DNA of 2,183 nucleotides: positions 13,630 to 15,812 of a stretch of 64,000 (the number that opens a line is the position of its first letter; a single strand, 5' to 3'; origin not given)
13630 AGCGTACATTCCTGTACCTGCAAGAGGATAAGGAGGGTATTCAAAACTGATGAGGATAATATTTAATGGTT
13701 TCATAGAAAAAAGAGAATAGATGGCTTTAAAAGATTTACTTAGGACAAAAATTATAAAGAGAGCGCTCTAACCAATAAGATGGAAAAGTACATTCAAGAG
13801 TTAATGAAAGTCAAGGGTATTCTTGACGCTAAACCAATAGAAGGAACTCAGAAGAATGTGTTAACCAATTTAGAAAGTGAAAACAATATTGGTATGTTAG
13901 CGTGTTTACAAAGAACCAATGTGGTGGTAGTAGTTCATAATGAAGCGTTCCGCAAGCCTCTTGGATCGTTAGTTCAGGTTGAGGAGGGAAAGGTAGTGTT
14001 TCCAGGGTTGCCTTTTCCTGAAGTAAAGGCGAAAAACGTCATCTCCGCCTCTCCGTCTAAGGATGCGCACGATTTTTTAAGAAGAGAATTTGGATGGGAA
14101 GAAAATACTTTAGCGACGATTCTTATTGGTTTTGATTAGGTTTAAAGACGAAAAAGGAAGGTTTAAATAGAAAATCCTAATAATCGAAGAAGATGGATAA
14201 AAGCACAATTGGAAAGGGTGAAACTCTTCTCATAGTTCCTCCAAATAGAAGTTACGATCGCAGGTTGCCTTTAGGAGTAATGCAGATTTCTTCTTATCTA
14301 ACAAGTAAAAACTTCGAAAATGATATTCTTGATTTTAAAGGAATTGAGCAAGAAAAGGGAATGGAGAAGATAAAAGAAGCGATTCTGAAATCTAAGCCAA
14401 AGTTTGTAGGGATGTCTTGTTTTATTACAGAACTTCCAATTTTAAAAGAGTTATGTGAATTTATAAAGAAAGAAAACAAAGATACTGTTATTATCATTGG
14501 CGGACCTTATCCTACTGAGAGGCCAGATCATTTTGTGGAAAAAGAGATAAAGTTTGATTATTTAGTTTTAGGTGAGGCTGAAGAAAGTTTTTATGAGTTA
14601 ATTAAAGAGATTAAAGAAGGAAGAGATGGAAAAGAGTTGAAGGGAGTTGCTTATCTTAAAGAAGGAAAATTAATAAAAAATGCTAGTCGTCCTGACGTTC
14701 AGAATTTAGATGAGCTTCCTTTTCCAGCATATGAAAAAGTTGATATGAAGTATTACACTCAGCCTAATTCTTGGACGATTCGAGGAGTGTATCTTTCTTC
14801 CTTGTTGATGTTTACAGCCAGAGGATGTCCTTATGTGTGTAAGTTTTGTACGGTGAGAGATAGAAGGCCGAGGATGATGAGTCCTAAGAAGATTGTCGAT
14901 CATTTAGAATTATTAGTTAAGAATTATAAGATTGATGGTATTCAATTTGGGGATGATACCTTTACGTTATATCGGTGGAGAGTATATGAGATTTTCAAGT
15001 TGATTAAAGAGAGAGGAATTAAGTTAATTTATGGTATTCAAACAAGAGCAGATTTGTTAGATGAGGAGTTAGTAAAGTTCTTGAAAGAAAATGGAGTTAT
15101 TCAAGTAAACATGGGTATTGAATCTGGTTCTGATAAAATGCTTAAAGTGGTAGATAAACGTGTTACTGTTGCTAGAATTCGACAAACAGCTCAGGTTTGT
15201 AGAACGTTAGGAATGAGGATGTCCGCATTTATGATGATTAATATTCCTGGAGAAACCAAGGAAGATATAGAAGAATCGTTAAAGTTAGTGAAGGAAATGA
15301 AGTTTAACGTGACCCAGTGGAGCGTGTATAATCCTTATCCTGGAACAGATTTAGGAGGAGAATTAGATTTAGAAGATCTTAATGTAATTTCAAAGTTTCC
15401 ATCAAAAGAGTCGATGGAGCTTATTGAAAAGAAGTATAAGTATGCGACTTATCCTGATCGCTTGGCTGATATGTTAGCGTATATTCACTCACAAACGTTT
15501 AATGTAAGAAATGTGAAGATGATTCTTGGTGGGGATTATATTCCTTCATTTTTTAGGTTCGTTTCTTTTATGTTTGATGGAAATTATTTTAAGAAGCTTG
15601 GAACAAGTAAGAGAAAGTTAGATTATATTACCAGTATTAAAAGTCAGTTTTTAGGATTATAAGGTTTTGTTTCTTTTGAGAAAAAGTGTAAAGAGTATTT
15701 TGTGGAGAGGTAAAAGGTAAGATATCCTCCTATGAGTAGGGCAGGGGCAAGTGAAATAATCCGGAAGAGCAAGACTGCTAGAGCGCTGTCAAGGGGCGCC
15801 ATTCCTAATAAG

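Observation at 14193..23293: Five radical SAM enzymes (2 B12-binding, 3 SPASM) embedded in an AglB glycosylation island as two B12-rSAM/SPASM pairs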

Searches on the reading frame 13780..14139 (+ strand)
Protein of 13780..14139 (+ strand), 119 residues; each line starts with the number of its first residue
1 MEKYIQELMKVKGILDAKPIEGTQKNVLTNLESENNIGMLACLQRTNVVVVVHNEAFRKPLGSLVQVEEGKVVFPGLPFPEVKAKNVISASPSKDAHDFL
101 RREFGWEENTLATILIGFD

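Call 4: search_protein_families(library=pfam, proteins=[window:13780-14139:+], max_evalue=0.001)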
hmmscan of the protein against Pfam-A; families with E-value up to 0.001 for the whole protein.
window:13780-14139:+ (119 aa): 0 families

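Call 8: search_protein_families(library=ncbifam, proteins=[window:13780-14139:+], max_evalue=0.001)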
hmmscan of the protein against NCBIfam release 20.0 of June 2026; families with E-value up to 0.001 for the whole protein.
window:13780-14139:+ (119 aa): 0 families

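Call 85: search_protein_families(library=pfam, proteins=[window:13780-14139:+], max_evalue=1)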
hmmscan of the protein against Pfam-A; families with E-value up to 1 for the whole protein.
window:13780-14139:+ (119 aa): 0 families

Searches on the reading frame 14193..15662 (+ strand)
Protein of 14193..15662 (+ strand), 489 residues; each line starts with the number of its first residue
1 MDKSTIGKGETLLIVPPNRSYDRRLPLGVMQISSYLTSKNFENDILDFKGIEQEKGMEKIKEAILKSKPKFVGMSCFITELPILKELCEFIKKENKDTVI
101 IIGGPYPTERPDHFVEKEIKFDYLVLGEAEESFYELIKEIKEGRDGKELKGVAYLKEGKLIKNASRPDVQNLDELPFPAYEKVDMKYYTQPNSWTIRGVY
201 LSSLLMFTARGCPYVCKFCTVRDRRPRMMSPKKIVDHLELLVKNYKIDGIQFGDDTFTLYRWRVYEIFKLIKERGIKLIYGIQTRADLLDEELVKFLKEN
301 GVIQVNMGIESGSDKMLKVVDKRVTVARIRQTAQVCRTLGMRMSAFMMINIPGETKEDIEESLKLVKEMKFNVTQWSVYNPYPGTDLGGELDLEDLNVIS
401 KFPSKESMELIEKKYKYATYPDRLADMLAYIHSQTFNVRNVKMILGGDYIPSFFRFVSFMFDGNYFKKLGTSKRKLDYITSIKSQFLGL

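Call 3: search_protein_families(library=pfam, proteins=[window:14193-15662:+], max_evalue=0.001)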
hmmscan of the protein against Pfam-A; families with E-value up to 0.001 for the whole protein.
window:14193-15662:+ (489 aa): 2 families
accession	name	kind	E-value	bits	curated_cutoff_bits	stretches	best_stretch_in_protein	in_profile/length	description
PF04055.27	Radical_SAM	-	6.4e-29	101.7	29.5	1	208-366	3-166/166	Radical SAM superfamily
PF02310.24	B12-binding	-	1.1e-18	67.7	32.1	1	26-136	14-120/121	B12 binding domain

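Call 8: search_protein_families(library=ncbifam, proteins=[window:14193-15662:+], max_evalue=0.001)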
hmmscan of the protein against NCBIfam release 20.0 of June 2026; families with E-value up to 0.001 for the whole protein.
window:14193-15662:+ (489 aa): 40 families (the best 25 are shown)
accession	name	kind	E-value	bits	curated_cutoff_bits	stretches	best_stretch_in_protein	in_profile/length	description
TIGR02026.1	BchE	equivalog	3.4e-50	171.3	481.35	1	26-391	22-387/497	magnesium-protoporphyrin IX monomethyl ester anaerobic oxidative cyclase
TIGR03471.1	HpnJ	equivalog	3.7e-47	161.3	577.6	1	86-387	86-383/472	hopanoid biosynthesis associated radical SAM protein HpnJ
NF050148.1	rSAM_ApyD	equivalog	3.6e-45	154.5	750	1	58-387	64-389/645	RiPP biosynthesis radical SAM protein ApyD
NF038361.1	rSAM_Sden_1168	equivalog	1.5e-40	139.3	575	1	10-387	64-469/560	Sden_1168 family B12-binding radical SAM P-methyltransferase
TIGR04479.1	bcpD_PhpK_rSAM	subfamily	2.3e-40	138.4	600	1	27-374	73-417/504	PhpK family radical SAM P-methyltransferase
TIGR03975.1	rSAM_ocin_1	subfamily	5.2e-37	127.6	281.85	1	57-369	117-430/606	RiPP maturation radical SAM C-methyltransferase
TIGR04014.1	B12_SAM_MJ_0865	equivalog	7.2e-35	120.6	360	1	49-390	18-357/434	methyl-coenzyme M reductase glutamine C-methyltransferase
TIGR04072.2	rSAM_ladder_B12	equivalog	3.1e-33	115.1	360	1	26-373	18-353/443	lipid biosynthesis B12-binding/radical SAM protein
TIGR04013.1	B12_SAM_MJ_1487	hypoth_equivalog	2e-31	109.2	251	1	57-389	31-355/382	TIGR04013 family B12-binding domain/radical SAM domain-containing protein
TIGR04385.1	B12_rSAM_cofa1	equivalog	8.9e-30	104.3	450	1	21-369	15-364/438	B12 lower ligand biosynthesis radical SAM protein BzaD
NF033070.1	rSAM_AprD4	equivalog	4.5e-26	91.8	500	1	168-387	166-386/456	AprD4 family radical SAM diol-dehydratase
TIGR04367.1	HpnR_B12_rSAM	equivalog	1.2e-24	86.8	650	1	21-386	17-368/490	hopanoid C-3 methylase HpnR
TIGR04295.1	B12_rSAM_oligo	hypoth_equivalog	7.1e-20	71.1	400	1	62-368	68-358/422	TIGR04295 family B12-binding domain-containing radical SAM protein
NF040542.1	rSAM_RCCLKC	equivalog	3.3e-19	69.3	450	1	86-370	67-351/423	arsinothricin biosynthesis radical SAM protein ArsL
NF033712.0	B12_rSAM_KedN5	subfamily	3.3e-18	65.2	700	1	39-356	35-357/624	KedN5 family methylcobalamin-dependent radical SAM C-methyltransferase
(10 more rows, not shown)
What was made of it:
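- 14193..15662 (+): B12a: class-B-type radical SAM protein (B12-binding-like Rossmann domain plus rSAM core, C212/C216/C219). Family scores: the NCBIfam best hits BchE, HpnJ and ApyD are all far below their cut-offs (call 8).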

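Call 11: search_solved_structures(query=window:14193-15662:+, max_evalue=0.001)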
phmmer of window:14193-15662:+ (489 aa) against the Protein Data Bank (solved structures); distinct sequences matched with E-value up to 0.001: 16.
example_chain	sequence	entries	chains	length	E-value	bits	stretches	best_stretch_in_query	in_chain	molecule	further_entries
6fd2_B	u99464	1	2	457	3.3e-19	72.3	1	167-387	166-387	Putative apramycin biosynthetic oxidoreductase 4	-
9ccb_A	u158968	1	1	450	1.6e-15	60.2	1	101-405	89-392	Radical SAM core domain-containing protein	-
7kdx_A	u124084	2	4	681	5.2e-10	42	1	68-223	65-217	Methyltransferase TokK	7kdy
2qgq_A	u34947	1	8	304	4.8e-08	35.5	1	209-385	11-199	Protein TM_1862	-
5ul2_A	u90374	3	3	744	5.1e-08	35.4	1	24-289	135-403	OxsB protein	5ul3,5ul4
4jc0_A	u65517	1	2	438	1.3e-07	34.1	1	209-385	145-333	Ribosomal protein S12 methylthiotransferase RimO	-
9n1b_A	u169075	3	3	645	7.1e-06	28.3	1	73-220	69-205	Radical SAM protein | Radical SAM enzyme CysS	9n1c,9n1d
3ciw_A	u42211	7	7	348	1.4e-05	27.4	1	199-391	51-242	FeFe-Hydrogenase maturase | [FeFe] hydrogenase maturase subunit HydE | Biotin synthetase, putative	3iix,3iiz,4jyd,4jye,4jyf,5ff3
5fep_A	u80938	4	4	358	1.5e-05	27.3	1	199-391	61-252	[FeFe] hydrogenase maturase subunit HydE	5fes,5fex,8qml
7o1p_A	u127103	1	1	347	1.8e-05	27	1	199-391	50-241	[FeFe] hydrogenase maturase subunit HydE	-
3cix_A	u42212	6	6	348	1.8e-05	27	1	199-391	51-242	FeFe-Hydrogenase maturase | [FeFe] hydrogenase maturase subunit HydE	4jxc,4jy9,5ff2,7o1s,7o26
7o1o_A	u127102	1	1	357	1.9e-05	27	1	199-391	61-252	[FeFe] hydrogenase maturase subunit HydE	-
5few_A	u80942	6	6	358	1.9e-05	26.9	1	199-391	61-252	[FeFe] hydrogenase maturase subunit HydE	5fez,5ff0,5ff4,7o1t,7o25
8qmk_A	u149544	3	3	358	1.9e-05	26.9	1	199-391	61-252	[FeFe] hydrogenase maturase subunit HydE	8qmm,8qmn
4jy8_A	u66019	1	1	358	1.9e-05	26.9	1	199-391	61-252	FEFE-HYDROGENASE MATURASE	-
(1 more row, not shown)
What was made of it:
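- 14193..15662 (+): Solved structures: the best PDB sequence hit is AprD4 6fd2, E 3e-19 (call 11).
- B12a matches AprD4 by sequence (call 11).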

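Call 13: find_homologous_proteins(query=window:14193-15662:+, max_evalue=1e-10)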
Query window:14193-15662:+ (489 aa): 773 proteins with E <= 1e-10 among 8000 candidates; the best 120 are listed.
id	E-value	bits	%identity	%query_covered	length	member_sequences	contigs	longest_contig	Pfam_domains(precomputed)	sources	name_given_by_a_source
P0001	0.0e+0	1101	100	100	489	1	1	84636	PF04055.28,PF02310.25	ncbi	-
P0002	4.8e-287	970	87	98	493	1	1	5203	PF04055.28,PF02310.25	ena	-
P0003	1.4e-285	966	86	99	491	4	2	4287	PF04055.28,PF02310.25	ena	-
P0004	6.1e-284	960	86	99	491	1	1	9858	PF04055.28,PF02310.25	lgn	-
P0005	3.5e-282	954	85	99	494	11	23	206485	PF04055.28,PF02310.25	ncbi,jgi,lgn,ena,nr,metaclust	ncbi:B12-binding domain-containing radical SAM protein [Candidatus Woesearchaeota archaeon]|nr:MAG: 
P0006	2.5e-200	684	60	98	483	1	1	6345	PF04055.28,PF02310.25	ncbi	-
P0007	1.1e-169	583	53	97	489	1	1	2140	PF04055.28,PF02310.25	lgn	-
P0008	6.9e-165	568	51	97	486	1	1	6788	PF04055.28,PF02310.25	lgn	-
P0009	1.4e-162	560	50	97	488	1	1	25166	PF04055.28,PF02310.25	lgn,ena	-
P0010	7.6e-162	558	49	98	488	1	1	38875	PF04055.28,PF02310.25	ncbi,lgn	-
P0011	9.8e-162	557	51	97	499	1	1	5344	PF04055.28,PF02310.25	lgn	-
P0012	5.1e-161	555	51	97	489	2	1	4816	PF04055.28,PF02310.25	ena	-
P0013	5.6e-161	555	49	97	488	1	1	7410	PF04055.28,PF02310.25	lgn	-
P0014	5.8e-160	551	49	97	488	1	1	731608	PF04055.28,PF02310.25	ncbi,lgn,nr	ncbi:MAG: radical SAM protein [Candidatus Woesearchaeota archaeon]|nr:radical SAM protein [Candidatu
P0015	1.0e-158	547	49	97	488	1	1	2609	PF04055.28,PF02310.25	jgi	-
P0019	2.2e-151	523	48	98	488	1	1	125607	PF04055.28,PF02310.25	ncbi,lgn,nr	ncbi:MAG: radical SAM protein [Elusimicrobia bacterium]|nr:radical SAM protein [Elusimicrobiota bact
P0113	5.6e-49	185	31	78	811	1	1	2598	PF04055.28,PF03706.19,PF19864.6,PF02310.25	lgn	-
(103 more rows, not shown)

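Call 15: find_encoding_contigs(protein=P0014, flank=10000, max_places=2)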
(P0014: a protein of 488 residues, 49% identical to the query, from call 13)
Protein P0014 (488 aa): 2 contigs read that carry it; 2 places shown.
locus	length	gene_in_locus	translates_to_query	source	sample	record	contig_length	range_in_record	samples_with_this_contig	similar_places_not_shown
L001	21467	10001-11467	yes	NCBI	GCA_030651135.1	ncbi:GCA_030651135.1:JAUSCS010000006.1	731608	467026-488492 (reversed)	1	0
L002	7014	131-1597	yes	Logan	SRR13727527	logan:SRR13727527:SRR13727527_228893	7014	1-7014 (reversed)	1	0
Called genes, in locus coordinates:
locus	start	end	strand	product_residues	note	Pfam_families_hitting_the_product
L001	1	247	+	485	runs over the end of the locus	PF02310:B12-binding, PF04055:Radical_SAM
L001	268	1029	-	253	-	PF09335:VTT_dom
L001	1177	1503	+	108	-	-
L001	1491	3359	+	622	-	PF01496:V_ATPase_I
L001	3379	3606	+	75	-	PF00137:ATP-synt_C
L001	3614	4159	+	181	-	PF01991:vATP-synt_E (weak)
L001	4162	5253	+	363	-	PF01992:vATP-synt_AC39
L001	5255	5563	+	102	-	PF01990:ATP-synt_F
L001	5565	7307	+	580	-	PF02874:ATP-synt_ab_N, PF16886:ATP-synt_ab_Xtn, PF00006:ATP-synt_ab, PF22919:ATP-synt_VA_C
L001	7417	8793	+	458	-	PF02874:ATP-synt_ab_N, PF00006:ATP-synt_ab, PF22919:ATP-synt_VA_C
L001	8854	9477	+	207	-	PF01813:ATP-synt_D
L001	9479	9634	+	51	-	-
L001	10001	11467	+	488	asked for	PF02310:B12-binding, PF04055:Radical_SAM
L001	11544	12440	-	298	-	PF03706:LPG_synthase_TM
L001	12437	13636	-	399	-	PF13477:Glyco_trans_4_2, PF13439:Glyco_transf_4, PF13579:Glyco_trans_4_4, PF20706:GT4-conflict, PF00534:Glycos_transf_1, PF13692:Glyco_trans_1_4, PF13524:Glyco_trans_1_2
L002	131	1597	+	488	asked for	PF02310:B12-binding, PF04055:Radical_SAM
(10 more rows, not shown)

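Call 16: find_encoding_contigs(protein=P0019, flank=10000, max_places=2)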
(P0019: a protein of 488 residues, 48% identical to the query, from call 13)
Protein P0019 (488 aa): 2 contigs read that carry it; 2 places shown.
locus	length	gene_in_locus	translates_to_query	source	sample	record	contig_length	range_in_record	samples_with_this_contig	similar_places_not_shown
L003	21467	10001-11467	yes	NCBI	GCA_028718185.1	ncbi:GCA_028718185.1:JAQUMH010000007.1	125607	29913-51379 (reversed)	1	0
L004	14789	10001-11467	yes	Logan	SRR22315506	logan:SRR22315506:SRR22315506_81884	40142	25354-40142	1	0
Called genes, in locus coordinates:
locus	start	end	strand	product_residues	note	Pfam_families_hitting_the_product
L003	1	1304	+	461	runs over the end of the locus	PF02310:B12-binding, PF04055:Radical_SAM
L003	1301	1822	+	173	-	PF25084:LbH_EIF2B (faint), PF00132:Hexapep, PF14602:Hexapep_2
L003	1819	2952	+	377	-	PF01041:DegT_DnrJ_EryC1, PF00155:Aminotran_1_2 (weak)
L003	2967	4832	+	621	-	PF13522:GATase_6, PF13537:GATase_7, PF00733:Asn_synthase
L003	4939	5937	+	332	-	PF01408:GFO_IDH_MocA, PF02894:GFO_IDH_MocA_C (weak), PF22725:GFO_IDH_MocA_C3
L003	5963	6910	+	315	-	PF00535:Glycos_transf_2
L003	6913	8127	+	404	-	PF13231:PMT_2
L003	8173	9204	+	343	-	PF01073:3Beta_HSD, PF01370:Epimerase, PF02719:Polysacc_synt_2, PF04321:RmlD_sub_bind (weak), PF07993:NAD_binding_4 (weak), PF16363:GDP_Man_Dehyd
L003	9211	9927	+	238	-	PF00483:NTP_transferase, PF12804:NTP_transf_3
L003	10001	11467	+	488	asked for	PF02310:B12-binding, PF04055:Radical_SAM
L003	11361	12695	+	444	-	PF13439:Glyco_transf_4 (weak), PF00534:Glycos_transf_1, PF13692:Glyco_trans_1_4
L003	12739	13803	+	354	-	PF13439:Glyco_transf_4, PF13579:Glyco_trans_4_4 (faint), PF20706:GT4-conflict (weak), PF00534:Glycos_transf_1, PF13692:Glyco_trans_1_4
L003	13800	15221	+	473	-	PF02366:PMT, PF13231:PMT_2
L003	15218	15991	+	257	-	PF00535:Glycos_transf_2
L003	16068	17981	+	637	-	PF13231:PMT_2 (weak)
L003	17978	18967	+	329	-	PF13525:YfiO (faint), PF13424:TPR_12 (faint), PF13174:TPR_6 (faint), PF24575:TPR_Slam (faint), PF00515:TPR_1 (faint), PF07719:TPR_2 (faint), PF13428:TPR_14 (faint), PF13432:TPR_16 (faint)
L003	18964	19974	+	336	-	PF00953:Glycos_transf_4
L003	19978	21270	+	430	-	PF01266:DAO (weak), PF01593:Amino_oxidase, PF13450:NAD_binding_8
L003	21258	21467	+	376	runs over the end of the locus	PF13439:Glyco_transf_4, PF13477:Glyco_trans_4_2, PF13579:Glyco_trans_4_4, PF00534:Glycos_transf_1, PF13692:Glyco_trans_1_4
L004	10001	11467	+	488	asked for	PF02310:B12-binding, PF04055:Radical_SAM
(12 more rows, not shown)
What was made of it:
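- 14193..15662 (+): Orthologues at ~48% identity occur in Woesearchaeota and Elusimicrobia glycan clusters (calls 13, 15, 16).
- They lie next to LPG_TM, GT4 and PMT genes (call 15) and in an Elusimicrobia sugar cluster (call 16).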

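Call 67: find_encoding_contigs(protein=P0113, flank=5000, max_places=2)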
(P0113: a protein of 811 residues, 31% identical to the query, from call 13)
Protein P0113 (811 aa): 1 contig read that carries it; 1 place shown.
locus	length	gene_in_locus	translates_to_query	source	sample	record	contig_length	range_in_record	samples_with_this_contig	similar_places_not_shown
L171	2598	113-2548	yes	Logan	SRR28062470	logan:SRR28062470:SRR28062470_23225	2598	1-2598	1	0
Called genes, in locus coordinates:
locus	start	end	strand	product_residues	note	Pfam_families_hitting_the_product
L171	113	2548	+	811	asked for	PF03706:LPG_synthase_TM, PF02310:B12-binding, PF19864:Radical_SAM_N2 (faint), PF04055:Radical_SAM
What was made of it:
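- One protein, P0113, fuses LPG_TM with a B12-rSAM (calls 13, 67).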
